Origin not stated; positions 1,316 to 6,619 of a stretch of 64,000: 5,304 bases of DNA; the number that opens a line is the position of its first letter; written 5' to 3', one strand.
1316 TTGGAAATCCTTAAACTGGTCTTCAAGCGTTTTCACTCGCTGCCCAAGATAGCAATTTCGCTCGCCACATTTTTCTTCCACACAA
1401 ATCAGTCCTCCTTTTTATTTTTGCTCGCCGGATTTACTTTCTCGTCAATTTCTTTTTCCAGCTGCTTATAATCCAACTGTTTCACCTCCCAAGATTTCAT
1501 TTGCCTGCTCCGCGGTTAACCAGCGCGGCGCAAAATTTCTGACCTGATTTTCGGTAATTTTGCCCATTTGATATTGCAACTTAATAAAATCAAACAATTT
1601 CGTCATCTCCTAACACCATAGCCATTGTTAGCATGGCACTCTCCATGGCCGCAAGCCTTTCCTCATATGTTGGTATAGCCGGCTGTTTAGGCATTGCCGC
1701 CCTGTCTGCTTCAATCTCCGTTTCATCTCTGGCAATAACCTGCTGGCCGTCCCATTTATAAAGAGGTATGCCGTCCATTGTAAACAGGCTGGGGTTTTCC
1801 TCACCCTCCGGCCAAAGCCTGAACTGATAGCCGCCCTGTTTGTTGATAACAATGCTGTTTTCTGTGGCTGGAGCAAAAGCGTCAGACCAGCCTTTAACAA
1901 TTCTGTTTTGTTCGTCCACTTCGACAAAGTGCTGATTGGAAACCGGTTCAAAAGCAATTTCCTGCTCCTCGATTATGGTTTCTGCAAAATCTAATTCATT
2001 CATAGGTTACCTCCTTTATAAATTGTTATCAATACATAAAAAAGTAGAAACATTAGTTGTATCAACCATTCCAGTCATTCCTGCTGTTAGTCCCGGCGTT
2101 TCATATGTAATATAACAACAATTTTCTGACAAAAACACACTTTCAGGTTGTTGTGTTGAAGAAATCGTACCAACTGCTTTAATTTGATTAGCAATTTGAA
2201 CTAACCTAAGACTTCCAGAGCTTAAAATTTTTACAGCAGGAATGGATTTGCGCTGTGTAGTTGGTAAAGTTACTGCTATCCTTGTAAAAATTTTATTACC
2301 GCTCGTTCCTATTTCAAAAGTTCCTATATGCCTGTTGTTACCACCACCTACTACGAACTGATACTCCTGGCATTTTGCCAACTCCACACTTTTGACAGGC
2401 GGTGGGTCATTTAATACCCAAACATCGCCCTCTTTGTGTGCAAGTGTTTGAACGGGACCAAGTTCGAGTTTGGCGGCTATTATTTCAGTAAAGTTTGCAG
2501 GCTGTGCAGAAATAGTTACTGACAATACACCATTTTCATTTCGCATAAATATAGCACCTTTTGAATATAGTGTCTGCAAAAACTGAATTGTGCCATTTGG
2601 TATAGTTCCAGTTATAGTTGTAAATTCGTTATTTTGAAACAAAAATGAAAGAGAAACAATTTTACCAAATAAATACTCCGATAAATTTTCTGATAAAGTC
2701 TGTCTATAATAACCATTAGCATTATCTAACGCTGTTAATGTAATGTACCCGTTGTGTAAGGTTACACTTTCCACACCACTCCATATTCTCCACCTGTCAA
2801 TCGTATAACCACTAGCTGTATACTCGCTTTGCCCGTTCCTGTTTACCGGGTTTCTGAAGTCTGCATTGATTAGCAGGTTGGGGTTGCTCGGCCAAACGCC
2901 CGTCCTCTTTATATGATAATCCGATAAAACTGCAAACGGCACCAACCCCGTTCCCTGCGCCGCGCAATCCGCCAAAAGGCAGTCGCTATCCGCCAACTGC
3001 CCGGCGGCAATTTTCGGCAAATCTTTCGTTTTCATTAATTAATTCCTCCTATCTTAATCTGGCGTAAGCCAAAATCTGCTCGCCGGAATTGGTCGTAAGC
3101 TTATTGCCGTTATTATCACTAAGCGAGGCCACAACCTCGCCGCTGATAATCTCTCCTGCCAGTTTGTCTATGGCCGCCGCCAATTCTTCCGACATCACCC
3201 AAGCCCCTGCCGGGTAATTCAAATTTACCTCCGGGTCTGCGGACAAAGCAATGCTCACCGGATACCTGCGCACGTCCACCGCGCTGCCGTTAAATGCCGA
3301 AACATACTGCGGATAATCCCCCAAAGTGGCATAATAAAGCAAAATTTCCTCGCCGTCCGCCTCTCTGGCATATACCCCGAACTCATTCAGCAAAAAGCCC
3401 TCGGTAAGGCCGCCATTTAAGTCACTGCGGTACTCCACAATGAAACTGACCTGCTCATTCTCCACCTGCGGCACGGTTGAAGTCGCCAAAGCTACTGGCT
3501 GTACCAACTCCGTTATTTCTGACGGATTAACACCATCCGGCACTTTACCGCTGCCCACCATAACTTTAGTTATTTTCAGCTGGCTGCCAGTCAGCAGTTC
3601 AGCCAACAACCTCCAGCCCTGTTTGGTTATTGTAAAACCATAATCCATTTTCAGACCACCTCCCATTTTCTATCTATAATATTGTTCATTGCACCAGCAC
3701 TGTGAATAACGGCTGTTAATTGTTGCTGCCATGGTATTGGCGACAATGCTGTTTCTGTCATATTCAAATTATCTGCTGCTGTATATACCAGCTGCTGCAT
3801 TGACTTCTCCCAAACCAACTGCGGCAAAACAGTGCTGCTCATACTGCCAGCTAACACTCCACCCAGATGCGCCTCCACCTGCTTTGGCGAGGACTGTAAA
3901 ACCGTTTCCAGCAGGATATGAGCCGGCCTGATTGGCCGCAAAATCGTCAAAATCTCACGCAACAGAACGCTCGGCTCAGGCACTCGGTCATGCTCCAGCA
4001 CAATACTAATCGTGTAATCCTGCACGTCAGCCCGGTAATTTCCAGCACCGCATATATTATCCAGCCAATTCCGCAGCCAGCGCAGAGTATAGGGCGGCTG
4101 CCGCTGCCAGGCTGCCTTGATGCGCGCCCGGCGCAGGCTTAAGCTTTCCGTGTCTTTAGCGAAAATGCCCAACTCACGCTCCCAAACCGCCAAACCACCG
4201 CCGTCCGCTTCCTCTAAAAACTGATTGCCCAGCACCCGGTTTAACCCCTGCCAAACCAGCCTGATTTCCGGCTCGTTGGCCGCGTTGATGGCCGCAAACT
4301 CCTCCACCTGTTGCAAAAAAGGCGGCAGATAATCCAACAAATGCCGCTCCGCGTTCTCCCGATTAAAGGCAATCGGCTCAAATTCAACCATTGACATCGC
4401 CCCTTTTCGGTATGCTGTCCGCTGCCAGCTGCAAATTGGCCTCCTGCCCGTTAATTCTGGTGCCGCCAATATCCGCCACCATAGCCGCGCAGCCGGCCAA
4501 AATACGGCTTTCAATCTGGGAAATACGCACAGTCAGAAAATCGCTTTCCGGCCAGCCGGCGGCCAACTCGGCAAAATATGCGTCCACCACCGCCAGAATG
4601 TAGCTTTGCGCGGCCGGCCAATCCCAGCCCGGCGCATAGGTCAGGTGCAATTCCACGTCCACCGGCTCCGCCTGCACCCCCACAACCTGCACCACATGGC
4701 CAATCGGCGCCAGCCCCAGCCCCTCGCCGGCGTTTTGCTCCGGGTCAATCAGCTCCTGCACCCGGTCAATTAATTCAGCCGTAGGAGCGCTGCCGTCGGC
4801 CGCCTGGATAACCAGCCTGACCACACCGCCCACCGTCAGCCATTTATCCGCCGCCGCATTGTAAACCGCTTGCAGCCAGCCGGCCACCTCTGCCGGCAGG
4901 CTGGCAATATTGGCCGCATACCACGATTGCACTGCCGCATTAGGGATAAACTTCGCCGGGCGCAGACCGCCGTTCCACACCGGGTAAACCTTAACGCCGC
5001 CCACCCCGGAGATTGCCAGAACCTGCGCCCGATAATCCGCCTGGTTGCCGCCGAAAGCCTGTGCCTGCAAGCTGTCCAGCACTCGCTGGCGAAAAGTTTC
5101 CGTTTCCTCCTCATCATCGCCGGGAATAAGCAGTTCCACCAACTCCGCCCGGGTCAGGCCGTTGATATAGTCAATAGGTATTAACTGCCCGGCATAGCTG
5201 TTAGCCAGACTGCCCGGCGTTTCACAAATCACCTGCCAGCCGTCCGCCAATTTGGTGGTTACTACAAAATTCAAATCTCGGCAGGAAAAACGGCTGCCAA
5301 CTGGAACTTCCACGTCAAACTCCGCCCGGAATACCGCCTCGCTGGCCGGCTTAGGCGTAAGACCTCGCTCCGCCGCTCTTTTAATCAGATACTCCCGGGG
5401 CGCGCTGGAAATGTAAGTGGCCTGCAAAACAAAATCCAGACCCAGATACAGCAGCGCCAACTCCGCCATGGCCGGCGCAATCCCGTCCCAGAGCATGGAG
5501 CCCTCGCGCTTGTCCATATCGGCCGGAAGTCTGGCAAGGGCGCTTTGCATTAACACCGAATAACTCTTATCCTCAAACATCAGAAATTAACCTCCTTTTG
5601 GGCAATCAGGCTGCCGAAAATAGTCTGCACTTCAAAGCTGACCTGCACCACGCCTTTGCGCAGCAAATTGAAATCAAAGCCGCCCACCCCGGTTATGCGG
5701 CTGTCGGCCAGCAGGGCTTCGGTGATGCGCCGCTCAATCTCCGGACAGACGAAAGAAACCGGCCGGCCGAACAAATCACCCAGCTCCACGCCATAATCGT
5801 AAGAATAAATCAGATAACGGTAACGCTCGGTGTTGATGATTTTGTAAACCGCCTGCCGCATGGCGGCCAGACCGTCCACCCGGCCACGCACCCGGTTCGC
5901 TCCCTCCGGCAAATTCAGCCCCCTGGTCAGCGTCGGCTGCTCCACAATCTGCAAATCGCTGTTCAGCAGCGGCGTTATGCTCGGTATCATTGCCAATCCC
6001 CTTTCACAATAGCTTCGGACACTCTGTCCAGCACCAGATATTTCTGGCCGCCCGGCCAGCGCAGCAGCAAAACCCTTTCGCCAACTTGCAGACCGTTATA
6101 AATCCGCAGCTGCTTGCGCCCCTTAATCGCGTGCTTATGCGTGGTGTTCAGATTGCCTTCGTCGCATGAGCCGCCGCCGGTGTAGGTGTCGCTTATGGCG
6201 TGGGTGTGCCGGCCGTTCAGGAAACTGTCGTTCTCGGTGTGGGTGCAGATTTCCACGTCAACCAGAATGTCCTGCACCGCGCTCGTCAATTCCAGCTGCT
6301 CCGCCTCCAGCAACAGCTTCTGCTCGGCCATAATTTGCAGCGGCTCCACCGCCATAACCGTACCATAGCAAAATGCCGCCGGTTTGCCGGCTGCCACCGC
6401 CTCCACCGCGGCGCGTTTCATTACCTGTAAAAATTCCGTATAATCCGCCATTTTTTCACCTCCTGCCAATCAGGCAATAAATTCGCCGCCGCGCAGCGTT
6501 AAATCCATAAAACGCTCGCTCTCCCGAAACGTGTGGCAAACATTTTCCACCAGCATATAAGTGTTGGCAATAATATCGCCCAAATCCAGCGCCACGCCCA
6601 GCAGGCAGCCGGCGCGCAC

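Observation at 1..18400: PBSX-like contractile-tail cluster with lysis and replication genes but no head-morphogenesis module (tailocin-like or defective element)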

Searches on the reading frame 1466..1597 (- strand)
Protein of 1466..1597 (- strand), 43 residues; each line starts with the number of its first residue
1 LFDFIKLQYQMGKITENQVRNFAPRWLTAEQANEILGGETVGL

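Call 34: search_protein_families(library=phrogs, max_evalue=0.001, proteins=[window:1466-1597:-])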
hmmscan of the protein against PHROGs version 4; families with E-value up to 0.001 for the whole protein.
window:1466-1597:- (43 aa): 1 family
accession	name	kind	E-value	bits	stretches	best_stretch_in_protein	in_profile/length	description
phrog_134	-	unknown function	2.7e-08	34.5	1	1-38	14-52/73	-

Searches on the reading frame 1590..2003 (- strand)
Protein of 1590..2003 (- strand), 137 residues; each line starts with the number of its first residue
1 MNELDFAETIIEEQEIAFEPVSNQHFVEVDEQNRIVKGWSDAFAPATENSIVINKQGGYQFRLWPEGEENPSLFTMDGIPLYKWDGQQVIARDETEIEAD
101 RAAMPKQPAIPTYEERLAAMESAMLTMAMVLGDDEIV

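Call 6: search_protein_families(library=pfam, max_evalue=0.01, proteins=[window:1590-2003:-])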
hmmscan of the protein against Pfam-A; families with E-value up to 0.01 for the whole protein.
window:1590-2003:- (137 aa): 0 families

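Call 12: find_encoding_contigs(protein=window:1590-2003:-, flank=10000, max_places=10)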
Protein window:1590-2003:- (137 aa): 16 contigs read that carry it; 10 places shown.
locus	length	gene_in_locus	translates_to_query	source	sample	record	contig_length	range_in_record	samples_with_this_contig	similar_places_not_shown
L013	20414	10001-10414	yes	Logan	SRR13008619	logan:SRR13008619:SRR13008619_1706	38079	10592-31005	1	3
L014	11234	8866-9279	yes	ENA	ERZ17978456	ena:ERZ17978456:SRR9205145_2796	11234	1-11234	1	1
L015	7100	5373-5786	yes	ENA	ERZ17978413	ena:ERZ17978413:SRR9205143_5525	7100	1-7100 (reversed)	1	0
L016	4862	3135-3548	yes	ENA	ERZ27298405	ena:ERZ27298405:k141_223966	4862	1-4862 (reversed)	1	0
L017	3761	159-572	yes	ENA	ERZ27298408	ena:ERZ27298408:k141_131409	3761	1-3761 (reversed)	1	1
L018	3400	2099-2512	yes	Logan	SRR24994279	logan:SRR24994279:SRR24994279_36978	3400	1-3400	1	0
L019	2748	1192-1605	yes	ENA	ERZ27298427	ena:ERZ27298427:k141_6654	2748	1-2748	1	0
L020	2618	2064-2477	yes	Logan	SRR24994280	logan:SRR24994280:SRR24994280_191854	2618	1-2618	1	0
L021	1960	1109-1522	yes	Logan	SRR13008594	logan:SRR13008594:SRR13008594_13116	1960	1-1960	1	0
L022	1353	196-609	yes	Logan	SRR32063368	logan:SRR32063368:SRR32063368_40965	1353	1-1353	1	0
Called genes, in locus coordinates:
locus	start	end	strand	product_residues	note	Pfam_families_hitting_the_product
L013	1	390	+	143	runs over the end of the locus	PF08890:Phage_TAC_5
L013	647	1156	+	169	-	-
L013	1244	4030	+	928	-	-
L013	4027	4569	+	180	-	-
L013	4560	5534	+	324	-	PF24032:YQBQ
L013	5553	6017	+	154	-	PF10844:DUF2577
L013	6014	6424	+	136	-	PF10934:Sheath_initiator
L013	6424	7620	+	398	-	PF26078:Baseplate_J_M (weak), PF26079:Baseplate_J_C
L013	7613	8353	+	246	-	PF10076:Phage_Mu_Gp48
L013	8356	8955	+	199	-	-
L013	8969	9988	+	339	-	-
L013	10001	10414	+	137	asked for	-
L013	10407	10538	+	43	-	PF09693:Phage_XkdX (weak)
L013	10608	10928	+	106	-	-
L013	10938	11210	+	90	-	-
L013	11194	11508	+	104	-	-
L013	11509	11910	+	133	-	PF01551:Peptidase_M23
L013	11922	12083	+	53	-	-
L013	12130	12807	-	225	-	-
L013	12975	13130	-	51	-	PF13443:HTH_26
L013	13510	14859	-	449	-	PF01554:MatE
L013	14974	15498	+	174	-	PF03551:PadR, PF13601:HTH_34 (weak)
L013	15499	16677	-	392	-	PF07690:MFS_1, PF06779:MFS_4 (weak)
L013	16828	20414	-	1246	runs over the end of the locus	PF18072:FGAR-AT_linker (weak), PF02769:AIRS_C, PF13507:GATase_5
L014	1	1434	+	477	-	?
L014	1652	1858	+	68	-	PF13560:HTH_31, PF12844:HTH_19, PF01381:HTH_3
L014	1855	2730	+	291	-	-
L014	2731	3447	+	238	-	PF01555:N6_N4_Mtase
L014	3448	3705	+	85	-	-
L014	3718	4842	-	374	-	PF02086:MethyltransfD12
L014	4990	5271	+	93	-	PF10934:Sheath_initiator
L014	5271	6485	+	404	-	PF26078:Baseplate_J_M (weak), PF26079:Baseplate_J_C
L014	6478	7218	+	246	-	PF10076:Phage_Mu_Gp48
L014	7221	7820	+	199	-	-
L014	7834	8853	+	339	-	-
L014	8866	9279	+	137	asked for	-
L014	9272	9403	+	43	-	PF09693:Phage_XkdX (weak)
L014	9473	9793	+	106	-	-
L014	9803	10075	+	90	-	-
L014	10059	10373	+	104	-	-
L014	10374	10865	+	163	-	PF01551:Peptidase_M23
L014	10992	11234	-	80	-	?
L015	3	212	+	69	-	?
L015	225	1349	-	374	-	PF02086:MethyltransfD12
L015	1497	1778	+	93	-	PF10934:Sheath_initiator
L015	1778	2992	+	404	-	PF26078:Baseplate_J_M (weak), PF26079:Baseplate_J_C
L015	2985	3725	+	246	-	PF10076:Phage_Mu_Gp48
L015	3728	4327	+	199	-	-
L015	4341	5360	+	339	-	-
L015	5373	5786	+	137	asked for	-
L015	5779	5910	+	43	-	PF09693:Phage_XkdX (weak)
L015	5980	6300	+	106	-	-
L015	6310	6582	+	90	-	-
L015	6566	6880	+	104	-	-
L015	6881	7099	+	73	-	?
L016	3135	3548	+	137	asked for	-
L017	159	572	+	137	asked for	-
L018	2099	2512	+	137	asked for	-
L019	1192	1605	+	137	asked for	-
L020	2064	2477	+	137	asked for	-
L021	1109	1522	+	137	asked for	-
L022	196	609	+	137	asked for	-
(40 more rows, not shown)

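Call 33: search_protein_families(library=phrogs, max_evalue=0.001, proteins=[window:1590-2003:-])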
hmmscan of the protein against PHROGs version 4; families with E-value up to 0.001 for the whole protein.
window:1590-2003:- (137 aa): 0 families

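Call 57: search_protein_families(library=padloc, max_evalue=0.001, proteins=[L013:12130-12807:-, L014:1855-2730:+, L014:2731-3447:+, L014:3718-4842:-])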
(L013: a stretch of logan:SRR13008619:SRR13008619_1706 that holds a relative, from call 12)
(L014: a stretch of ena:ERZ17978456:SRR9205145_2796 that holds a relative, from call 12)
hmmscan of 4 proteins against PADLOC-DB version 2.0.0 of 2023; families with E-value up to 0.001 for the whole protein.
L013:12130-12807:- (225 aa): 0 families

L014:1855-2730:+ (291 aa): 1 family
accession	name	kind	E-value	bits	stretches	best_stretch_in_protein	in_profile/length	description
PDLC03573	REase_II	-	0.00023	18.9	0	179-220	125-168/239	Type II restriction enzyme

L014:2731-3447:+ (238 aa): 63 families (the best 25 are shown)
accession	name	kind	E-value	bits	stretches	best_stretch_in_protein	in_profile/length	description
PDLC03371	MTase_II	-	2.3e-53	179.4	1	3-229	12-254/260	Type II methyltransferase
PDLC03216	MTase_II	-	4.9e-44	148.8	1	3-232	13-260/364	Type II methyltransferase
PDLC03738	oMTase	-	1.2e-40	137.4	1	4-230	23-268/376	orphan methyltransferase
PDLC03279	MTase_II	-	1.5e-32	110.6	1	20-227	377-584/587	Type II methyltransferase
PDLC03265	MTase_II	-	3.1e-32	110.3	2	161-230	262-331/333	Type II methyltransferase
PDLC03299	MTase_II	-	8.4e-30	102.3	2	164-228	194-258/296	Type II methyltransferase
PDLC03353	MTase_II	-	6.3e-28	96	1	2-227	10-250/260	Type II methyltransferase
PDLC03228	MTase_II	-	1.8e-27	94.7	1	1-234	1-212/227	Type II methyltransferase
PDLC03387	MTase_II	-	6.3e-27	92.5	2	105-229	146-277/289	Type II methyltransferase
PDLC03339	MTase_II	-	7.5e-25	85.5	2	165-231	209-275/399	Type II methyltransferase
PDLC03305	MTase_II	-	5.1e-22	76.8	1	2-231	13-246/513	Type II methyltransferase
PDLC03308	MTase_II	-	2e-21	74.5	1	7-230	175-398/419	Type II methyltransferase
PDLC03350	MTase_II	-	2.6e-21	74.4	1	154-236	222-304/312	Type II methyltransferase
PDLC03302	MTase_II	-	5.8e-21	72.9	1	5-229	8-262/626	Type II methyltransferase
PDLC03295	MTase_II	-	5.4e-20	70.1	2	159-234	197-273/292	Type II methyltransferase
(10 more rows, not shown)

L014:3718-4842:- (374 aa): 15 families
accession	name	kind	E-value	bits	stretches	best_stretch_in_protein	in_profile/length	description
PDLC03294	MTase_II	-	4.2e-55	185.3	2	163-370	89-271/272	Type II methyltransferase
PDLC03349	MTase_II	-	2.6e-43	146.5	1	4-369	8-357/374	Type II methyltransferase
PDLC03729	oMTase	-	1e-32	111.7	2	184-366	91-265/275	orphan methyltransferase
PDLC03735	oMTase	-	5.6e-31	106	2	183-370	96-282/284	orphan methyltransferase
PDLC03266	MTase_II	-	2.6e-29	100.6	2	205-351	117-263/285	Type II methyltransferase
PDLC03261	MTase_II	-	1.4e-25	87.7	2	2-97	25-121/643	Type II methyltransferase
PDLC03247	MTase_II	-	4.3e-23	79.9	2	4-187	5-179/282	Type II methyltransferase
PDLC03383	MTase_II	-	2e-18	64.9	2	142-326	77-256/318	Type II methyltransferase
PDLC03264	MTase_II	-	3.3e-18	64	2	161-352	83-265/306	Type II methyltransferase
PDLC03253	MTase_II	-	2.4e-12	45.1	1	1-67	3-70/253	Type II methyltransferase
PDLC04018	PD-Lambda-5_B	-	2.7e-12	44.6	1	239-358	148-263/291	-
PDLC03722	oMTase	-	9.6e-11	40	2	211-324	103-205/259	orphan methyltransferase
PDLC03244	MTase_II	-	3.9e-10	37.3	1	1-68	27-95/295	Type II methyltransferase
PDLC03344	MTase_II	-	2.2e-09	35.3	1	2-79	4-82/154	Type II methyltransferase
PDLC03358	MTase_II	-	1.9e-07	28.7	1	239-355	149-262/301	Type II methyltransferase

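Call 59: search_protein_families(library=pfam, max_evalue=0.01, proteins=[L013:12130-12807:-, L013:11922-12083:+])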
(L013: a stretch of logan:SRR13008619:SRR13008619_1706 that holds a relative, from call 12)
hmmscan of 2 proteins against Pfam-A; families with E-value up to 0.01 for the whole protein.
L013:12130-12807:- (225 aa): 0 families

L013:11922-12083:+ (53 aa): 0 families

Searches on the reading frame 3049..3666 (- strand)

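Call 6: search_protein_families(library=pfam, max_evalue=0.01, proteins=[window:3049-3666:-])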
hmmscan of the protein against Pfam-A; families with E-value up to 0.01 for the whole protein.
window:3049-3666:- (205 aa): 0 families

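Call 33: search_protein_families(library=phrogs, max_evalue=0.001, proteins=[window:3049-3648:-])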
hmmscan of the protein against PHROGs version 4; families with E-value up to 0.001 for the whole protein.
window:3049-3648:- (199 aa): 7 families
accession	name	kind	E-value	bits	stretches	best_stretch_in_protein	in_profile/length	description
phrog_7037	-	tail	2.8e-48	166.2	1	3-178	6-180/480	tail fiber protein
phrog_38337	-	unknown function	3.2e-15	56.8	1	6-127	12-131/622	-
phrog_30004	-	unknown function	3.6e-15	56.8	1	4-123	11-127/363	-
phrog_19961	-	tail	5e-13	49.7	1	5-180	7-179/480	tail fiber protein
phrog_23632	-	unknown function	6e-13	49.9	1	4-143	6-140/330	-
phrog_4618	-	tail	0.00068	19.5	1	2-145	4-140/413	tail collar fiber protein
phrog_12519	-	unknown function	0.00088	18.8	1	44-179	52-179/716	-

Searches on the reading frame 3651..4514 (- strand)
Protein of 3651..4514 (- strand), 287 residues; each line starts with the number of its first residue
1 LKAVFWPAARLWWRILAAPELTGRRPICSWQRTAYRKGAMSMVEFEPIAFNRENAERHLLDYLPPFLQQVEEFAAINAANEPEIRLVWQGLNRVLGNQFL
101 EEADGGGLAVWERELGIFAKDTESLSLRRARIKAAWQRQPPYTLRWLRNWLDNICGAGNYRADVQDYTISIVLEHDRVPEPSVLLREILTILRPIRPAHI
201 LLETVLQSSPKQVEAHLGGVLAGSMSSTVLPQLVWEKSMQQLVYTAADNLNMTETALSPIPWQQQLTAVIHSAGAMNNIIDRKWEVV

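Call 5: search_protein_families(library=pfam, max_evalue=0.01, proteins=[window:3651-4514:-])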
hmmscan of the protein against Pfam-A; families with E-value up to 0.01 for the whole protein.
window:3651-4514:- (287 aa): 1 family
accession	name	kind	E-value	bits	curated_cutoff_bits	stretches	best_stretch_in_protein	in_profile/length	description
PF10076.14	Phage_Mu_Gp48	-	9.7e-23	81.1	37.4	1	58-199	2-142/150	Bacteriophage Mu-like, Gp48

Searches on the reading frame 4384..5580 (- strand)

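Call 5: search_protein_families(library=pfam, max_evalue=0.01, proteins=[window:4384-5580:-])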
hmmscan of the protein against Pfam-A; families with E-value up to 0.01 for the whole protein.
window:4384-5580:- (398 aa): 1 family
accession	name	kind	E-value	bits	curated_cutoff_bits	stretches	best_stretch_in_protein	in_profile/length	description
PF04865.19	Baseplate_J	-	1.2e-47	162.9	21.1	2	63-204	3-159/255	Baseplate J-like protein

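Call 59: search_protein_families(library=pfam, max_evalue=0.01, proteins=[L207:7664-7981:+, L207:7986-8345:+, L207:6454-7578:+, L207:210-644:+])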
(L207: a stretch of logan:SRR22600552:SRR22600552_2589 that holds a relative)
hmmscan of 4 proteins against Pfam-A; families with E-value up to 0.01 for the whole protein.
L207:7664-7981:+ (105 aa): 0 families

L207:7986-8345:+ (119 aa): 0 families

L207:6454-7578:+ (374 aa): 0 families

L207:210-644:+ (144 aa): 1 family
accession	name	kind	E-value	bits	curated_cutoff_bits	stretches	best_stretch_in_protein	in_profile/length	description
PF03592.21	Terminase_2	-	1.1e-34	120.5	26.1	1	5-128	1-137/141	Terminase small subunit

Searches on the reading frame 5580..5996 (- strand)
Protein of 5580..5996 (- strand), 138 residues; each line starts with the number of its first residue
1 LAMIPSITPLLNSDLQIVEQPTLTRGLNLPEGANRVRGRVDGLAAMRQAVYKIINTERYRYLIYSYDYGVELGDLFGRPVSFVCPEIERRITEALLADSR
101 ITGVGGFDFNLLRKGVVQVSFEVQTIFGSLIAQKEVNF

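Call 5: search_protein_families(library=pfam, max_evalue=0.01, proteins=[window:5580-5996:-])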
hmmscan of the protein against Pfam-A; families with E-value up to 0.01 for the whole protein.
window:5580-5996:- (138 aa): 1 family
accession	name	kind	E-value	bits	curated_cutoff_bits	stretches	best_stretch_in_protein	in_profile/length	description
PF10934.14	Sheath_initiator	-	2e-27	95.7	32.9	1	37-123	17-104/104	Contractile injection system sheath initiator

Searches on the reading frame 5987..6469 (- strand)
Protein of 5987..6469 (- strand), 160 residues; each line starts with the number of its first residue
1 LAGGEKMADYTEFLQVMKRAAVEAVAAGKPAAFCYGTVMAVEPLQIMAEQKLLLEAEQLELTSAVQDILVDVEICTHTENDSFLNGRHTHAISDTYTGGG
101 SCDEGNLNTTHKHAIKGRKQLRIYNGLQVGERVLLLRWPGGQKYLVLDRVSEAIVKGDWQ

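Call 5: search_protein_families(library=pfam, max_evalue=0.01, proteins=[window:5987-6469:-])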
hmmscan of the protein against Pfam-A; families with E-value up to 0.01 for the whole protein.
window:5987-6469:- (160 aa): 1 family
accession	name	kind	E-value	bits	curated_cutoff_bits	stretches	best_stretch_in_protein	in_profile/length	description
PF10844.13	DUF2577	-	2.8e-21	76.1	22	1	17-149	1-96/96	Protein of unknown function (DUF2577)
